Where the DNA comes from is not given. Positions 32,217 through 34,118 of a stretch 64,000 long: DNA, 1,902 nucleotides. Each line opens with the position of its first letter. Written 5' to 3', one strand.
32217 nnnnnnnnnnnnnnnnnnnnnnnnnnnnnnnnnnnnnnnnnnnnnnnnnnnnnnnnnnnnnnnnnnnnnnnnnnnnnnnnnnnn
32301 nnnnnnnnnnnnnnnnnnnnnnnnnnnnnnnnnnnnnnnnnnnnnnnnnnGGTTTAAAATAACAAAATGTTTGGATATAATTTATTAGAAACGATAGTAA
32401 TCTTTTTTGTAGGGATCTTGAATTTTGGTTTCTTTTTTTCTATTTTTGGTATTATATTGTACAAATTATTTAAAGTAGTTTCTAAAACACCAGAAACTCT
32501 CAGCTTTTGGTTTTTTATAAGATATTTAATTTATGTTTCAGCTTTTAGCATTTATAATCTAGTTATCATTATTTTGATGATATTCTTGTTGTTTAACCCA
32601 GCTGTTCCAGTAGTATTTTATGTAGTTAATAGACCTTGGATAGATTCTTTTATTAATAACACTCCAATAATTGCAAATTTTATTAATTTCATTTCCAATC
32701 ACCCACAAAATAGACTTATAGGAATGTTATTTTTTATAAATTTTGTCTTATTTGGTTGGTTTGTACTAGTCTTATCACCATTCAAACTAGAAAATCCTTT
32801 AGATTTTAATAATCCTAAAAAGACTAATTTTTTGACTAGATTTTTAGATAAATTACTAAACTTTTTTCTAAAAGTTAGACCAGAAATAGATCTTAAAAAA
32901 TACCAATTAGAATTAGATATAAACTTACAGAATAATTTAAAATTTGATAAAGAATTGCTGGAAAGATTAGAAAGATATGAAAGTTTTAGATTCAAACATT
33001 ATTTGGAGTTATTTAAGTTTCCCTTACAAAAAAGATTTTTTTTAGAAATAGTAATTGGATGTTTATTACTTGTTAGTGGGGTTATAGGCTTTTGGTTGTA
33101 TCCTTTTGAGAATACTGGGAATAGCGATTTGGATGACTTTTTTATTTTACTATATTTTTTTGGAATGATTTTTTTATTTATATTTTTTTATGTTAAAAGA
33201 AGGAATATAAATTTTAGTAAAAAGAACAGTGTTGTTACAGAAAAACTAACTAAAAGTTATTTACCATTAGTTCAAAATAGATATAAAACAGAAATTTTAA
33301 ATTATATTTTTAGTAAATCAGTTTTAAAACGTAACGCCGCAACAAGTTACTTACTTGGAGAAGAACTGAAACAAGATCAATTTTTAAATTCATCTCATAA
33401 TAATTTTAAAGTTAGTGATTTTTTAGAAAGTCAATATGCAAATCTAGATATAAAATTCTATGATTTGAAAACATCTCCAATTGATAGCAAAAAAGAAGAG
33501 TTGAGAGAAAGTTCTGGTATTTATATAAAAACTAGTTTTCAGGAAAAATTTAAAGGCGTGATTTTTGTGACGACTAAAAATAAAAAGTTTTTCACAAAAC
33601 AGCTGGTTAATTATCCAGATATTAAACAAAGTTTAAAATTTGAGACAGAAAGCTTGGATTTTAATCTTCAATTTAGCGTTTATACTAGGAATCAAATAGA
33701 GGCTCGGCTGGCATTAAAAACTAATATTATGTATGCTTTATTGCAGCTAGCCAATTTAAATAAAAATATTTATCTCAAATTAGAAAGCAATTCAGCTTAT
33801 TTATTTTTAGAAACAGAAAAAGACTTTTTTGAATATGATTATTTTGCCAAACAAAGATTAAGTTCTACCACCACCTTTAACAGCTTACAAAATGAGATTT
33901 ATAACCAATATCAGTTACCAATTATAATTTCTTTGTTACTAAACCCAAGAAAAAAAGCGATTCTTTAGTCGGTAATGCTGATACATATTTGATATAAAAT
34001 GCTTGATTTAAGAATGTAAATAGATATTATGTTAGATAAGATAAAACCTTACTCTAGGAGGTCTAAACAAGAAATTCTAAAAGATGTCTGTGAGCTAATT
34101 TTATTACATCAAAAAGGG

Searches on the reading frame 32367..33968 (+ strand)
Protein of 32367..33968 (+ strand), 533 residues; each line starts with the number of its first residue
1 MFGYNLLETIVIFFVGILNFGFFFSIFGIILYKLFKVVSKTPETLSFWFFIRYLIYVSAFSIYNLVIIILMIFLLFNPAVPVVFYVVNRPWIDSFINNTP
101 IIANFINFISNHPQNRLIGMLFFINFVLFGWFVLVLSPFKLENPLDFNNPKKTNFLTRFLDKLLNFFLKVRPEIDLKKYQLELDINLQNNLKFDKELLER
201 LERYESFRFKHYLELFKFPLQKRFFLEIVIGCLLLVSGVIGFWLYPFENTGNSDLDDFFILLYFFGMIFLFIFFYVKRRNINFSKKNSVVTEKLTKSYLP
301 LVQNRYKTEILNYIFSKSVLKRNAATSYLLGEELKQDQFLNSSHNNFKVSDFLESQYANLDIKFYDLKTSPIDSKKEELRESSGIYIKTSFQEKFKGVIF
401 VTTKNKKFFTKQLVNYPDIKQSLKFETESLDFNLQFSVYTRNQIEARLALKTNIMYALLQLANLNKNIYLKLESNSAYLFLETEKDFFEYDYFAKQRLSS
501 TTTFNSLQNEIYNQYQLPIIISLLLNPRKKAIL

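Call 19: search_protein_families(library=pfam, proteins=[window:32367-33968:+], max_evalue=0.001)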
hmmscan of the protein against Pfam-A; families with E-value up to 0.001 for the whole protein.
window:32367-33968:+ (533 aa): 1 family
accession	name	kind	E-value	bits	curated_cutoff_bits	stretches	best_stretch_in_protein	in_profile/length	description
PF11335.13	DUF3137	-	1.1e-14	54.9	26.1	1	384-501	5-117/139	Protein of unknown function (DUF3137)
